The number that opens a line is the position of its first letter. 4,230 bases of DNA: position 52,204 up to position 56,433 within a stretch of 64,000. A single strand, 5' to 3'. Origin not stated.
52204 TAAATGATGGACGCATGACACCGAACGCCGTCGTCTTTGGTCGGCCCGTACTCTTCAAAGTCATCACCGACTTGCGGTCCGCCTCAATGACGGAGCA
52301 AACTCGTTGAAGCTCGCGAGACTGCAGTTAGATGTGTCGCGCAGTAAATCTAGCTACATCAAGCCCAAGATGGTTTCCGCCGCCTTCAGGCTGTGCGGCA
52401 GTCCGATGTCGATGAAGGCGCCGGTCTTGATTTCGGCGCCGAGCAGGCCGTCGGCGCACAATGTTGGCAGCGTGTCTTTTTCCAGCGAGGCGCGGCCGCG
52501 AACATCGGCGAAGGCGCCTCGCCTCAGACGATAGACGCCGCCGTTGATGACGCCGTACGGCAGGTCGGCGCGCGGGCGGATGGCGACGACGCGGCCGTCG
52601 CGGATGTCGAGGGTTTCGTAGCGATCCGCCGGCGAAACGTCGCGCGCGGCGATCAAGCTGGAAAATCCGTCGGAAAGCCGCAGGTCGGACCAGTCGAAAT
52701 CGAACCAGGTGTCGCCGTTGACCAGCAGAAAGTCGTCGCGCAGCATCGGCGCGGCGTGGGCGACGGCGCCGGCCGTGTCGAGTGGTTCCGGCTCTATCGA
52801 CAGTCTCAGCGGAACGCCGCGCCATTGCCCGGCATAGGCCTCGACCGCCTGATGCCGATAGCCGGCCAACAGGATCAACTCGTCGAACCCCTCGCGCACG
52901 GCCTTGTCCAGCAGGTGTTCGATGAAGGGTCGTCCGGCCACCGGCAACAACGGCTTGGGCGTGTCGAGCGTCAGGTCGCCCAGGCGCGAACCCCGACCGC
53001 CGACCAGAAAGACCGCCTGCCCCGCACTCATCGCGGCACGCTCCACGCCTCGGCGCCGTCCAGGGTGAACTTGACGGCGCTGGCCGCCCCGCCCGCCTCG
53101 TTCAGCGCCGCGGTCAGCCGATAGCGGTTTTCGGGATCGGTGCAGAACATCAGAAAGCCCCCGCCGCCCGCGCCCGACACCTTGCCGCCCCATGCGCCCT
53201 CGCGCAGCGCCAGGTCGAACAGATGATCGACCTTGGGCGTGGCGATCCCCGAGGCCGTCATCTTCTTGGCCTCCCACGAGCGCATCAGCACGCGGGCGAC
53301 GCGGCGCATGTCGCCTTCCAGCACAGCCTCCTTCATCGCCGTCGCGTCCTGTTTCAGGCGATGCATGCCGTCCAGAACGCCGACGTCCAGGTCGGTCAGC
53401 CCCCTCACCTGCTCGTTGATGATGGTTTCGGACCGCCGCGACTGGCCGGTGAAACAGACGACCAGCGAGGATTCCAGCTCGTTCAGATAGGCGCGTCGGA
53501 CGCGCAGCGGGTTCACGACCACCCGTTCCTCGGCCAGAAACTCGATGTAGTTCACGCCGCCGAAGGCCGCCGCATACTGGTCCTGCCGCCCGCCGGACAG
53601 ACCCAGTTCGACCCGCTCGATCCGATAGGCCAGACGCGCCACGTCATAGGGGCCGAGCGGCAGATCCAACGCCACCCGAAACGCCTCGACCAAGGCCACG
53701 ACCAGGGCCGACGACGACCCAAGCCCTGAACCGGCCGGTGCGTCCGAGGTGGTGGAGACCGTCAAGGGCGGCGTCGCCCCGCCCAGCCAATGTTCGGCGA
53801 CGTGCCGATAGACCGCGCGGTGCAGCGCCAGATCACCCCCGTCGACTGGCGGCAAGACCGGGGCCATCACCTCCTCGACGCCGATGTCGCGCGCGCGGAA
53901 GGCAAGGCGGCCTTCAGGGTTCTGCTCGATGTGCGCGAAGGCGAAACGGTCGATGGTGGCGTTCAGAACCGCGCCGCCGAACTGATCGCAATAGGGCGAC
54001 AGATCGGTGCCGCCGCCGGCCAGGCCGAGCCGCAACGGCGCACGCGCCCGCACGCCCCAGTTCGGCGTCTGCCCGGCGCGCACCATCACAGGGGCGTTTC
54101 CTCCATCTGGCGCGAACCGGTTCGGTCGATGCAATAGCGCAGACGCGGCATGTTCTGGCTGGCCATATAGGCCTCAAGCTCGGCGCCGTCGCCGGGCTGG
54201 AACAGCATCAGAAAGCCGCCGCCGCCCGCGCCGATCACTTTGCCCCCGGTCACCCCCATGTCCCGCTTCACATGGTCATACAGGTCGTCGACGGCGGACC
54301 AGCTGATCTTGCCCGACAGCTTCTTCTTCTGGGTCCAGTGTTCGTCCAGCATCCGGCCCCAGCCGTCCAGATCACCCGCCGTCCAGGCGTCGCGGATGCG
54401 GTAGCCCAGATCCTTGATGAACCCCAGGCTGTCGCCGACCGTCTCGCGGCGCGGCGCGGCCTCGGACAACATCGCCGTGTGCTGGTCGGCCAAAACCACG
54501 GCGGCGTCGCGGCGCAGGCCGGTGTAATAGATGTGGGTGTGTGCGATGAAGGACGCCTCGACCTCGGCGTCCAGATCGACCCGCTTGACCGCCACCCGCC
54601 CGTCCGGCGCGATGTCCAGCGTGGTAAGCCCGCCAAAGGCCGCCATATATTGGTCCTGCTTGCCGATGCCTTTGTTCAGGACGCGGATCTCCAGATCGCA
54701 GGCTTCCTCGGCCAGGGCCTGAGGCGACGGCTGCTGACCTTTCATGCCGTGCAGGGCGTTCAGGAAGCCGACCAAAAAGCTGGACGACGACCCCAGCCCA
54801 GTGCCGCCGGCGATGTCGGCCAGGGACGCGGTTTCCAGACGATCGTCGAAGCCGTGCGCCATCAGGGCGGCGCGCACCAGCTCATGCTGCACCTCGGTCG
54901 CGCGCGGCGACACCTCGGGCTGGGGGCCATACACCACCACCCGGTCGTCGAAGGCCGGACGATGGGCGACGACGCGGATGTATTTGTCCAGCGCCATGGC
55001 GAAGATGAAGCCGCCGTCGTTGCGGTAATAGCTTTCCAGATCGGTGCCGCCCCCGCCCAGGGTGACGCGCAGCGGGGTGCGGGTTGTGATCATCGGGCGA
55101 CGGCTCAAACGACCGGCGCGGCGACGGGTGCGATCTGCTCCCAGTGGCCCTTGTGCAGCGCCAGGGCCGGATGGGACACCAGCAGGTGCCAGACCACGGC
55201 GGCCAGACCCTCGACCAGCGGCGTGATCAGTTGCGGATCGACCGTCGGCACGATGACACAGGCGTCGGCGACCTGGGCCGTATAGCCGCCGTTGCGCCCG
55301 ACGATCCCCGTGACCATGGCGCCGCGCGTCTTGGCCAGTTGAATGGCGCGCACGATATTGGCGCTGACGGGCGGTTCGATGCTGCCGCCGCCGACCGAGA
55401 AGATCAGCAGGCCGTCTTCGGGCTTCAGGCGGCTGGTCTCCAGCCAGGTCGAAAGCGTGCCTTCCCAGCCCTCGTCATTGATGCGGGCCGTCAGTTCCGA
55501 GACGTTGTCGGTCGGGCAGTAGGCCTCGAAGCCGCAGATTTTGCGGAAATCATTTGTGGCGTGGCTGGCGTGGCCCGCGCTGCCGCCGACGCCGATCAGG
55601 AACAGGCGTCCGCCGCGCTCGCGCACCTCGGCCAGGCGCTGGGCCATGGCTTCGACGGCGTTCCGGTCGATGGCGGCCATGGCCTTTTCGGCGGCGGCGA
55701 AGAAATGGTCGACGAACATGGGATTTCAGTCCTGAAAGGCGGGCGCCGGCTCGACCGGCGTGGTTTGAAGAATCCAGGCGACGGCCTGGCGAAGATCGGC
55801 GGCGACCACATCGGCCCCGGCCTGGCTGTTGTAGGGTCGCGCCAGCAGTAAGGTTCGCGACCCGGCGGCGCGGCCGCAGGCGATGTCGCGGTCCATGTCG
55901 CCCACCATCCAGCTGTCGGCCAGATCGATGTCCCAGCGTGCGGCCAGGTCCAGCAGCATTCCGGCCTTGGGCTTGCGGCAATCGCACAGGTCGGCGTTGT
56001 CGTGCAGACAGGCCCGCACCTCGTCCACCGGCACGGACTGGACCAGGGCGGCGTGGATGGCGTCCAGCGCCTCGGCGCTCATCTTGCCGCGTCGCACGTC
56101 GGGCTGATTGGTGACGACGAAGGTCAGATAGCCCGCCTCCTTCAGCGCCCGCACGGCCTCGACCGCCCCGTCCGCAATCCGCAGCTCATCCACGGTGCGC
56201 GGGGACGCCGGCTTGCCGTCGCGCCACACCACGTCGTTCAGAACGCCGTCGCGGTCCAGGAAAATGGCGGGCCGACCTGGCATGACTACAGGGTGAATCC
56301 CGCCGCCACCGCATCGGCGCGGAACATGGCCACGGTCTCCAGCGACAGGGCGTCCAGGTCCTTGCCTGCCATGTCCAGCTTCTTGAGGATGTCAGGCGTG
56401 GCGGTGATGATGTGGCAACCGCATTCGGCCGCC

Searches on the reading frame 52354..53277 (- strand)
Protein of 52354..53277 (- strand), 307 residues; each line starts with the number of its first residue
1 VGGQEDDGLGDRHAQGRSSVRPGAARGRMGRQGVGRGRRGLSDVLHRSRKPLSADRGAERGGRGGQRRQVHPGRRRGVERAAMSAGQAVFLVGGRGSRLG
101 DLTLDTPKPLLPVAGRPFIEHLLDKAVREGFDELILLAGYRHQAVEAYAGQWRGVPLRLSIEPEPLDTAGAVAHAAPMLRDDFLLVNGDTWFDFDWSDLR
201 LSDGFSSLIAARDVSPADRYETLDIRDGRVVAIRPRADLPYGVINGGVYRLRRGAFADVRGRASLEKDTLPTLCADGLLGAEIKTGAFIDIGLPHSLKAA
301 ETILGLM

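Call 8: search_protein_families(library=pfam, proteins=[window:52354-53277:-], max_evalue=0.001)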
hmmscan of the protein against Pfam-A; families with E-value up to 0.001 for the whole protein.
window:52354-53277:- (307 aa): 2 families
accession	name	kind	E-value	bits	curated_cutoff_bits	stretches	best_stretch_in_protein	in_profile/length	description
PF00483.29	NTP_transferase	-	2.9e-17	63.5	21.2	1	88-299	2-237/245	Nucleotidyl transferase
PF12804.13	NTP_transf_3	-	5.3e-11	43.4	27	1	88-190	1-96/160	MobA-like NTP transferase domain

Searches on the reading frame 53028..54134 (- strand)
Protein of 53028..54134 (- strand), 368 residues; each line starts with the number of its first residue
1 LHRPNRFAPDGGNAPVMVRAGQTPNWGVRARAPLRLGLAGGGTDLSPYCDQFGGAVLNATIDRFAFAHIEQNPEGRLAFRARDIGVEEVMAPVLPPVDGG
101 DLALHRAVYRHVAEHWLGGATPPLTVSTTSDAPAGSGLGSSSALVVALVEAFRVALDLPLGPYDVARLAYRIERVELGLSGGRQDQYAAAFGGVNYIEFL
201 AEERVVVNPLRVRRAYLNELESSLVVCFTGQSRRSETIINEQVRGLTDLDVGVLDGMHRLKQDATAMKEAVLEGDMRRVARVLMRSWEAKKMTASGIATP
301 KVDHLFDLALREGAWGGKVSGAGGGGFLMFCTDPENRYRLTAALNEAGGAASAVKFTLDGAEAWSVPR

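Call 8: search_protein_families(library=pfam, proteins=[window:53028-54134:-], max_evalue=0.001)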
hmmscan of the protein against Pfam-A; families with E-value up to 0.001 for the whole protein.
window:53028-54134:- (368 aa): 2 families
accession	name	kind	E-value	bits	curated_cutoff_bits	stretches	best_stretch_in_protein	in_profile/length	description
PF00288.32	GHMP_kinases_N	-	3.6e-19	69.2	22.3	1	106-193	4-87/87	GHMP kinases N terminal domain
PF08544.19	GHMP_kinases_C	-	1.5e-11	45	21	1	267-348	1-83/85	GHMP kinases C terminal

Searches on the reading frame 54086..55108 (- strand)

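Call 8: search_protein_families(library=pfam, proteins=[window:54086-55108:-], max_evalue=0.001)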
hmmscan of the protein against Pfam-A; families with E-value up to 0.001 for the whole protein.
window:54086-55108:- (340 aa): 2 families
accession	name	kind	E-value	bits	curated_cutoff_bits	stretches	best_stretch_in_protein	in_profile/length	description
PF00288.32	GHMP_kinases_N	-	6.1e-09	36.4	22.3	1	97-160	24-87/87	GHMP kinases N terminal domain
PF08544.19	GHMP_kinases_C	-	0.00015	22.5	21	1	244-315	7-79/85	GHMP kinases C terminal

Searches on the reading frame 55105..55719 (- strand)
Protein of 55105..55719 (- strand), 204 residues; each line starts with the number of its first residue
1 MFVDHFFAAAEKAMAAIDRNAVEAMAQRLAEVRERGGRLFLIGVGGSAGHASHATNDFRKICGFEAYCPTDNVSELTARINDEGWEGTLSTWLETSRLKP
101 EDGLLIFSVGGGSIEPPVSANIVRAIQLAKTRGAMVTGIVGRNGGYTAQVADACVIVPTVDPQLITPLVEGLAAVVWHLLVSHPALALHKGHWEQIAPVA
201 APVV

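Call 8: search_protein_families(library=pfam, proteins=[window:55105-55719:-], max_evalue=0.001)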
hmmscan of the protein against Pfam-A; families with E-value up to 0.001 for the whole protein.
window:55105-55719:- (204 aa): 1 family
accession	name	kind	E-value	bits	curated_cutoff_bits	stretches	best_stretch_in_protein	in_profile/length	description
PF13580.11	SIS_2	-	6.8e-09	36.3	27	1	6-140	2-137/138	SIS domain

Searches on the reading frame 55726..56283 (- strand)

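Call 8: search_protein_families(library=pfam, proteins=[window:55726-56283:-], max_evalue=0.001)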
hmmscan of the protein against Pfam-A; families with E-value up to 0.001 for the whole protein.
window:55726-56283:- (185 aa): 6 families
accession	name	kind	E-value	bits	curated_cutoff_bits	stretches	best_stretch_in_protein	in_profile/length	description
PF13242.12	Hydrolase_like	-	1.2e-11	44.7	22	1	102-149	2-50/75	HAD-hyrolase-like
PF00702.32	Hydrolase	-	9e-10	39.7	26.4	1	32-141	95-191/191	haloacid dehalogenase-like hydrolase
PF13419.12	HAD_2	-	8.2e-08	33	23.8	1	102-145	133-176/178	Haloacid dehalogenase-like hydrolase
PF08645.17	PNK3P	-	1.1e-05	25.7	22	1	38-168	32-148/161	Polynucleotide kinase 3 phosphatase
PF12710.13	HAD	-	3.9e-05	24.6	27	1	36-138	85-189/189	haloacid dehalogenase-like hydrolase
PF13344.12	Hydrolase_6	-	0.00059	20.3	27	0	7-70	1-49/101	Haloacid dehalogenase-like hydrolase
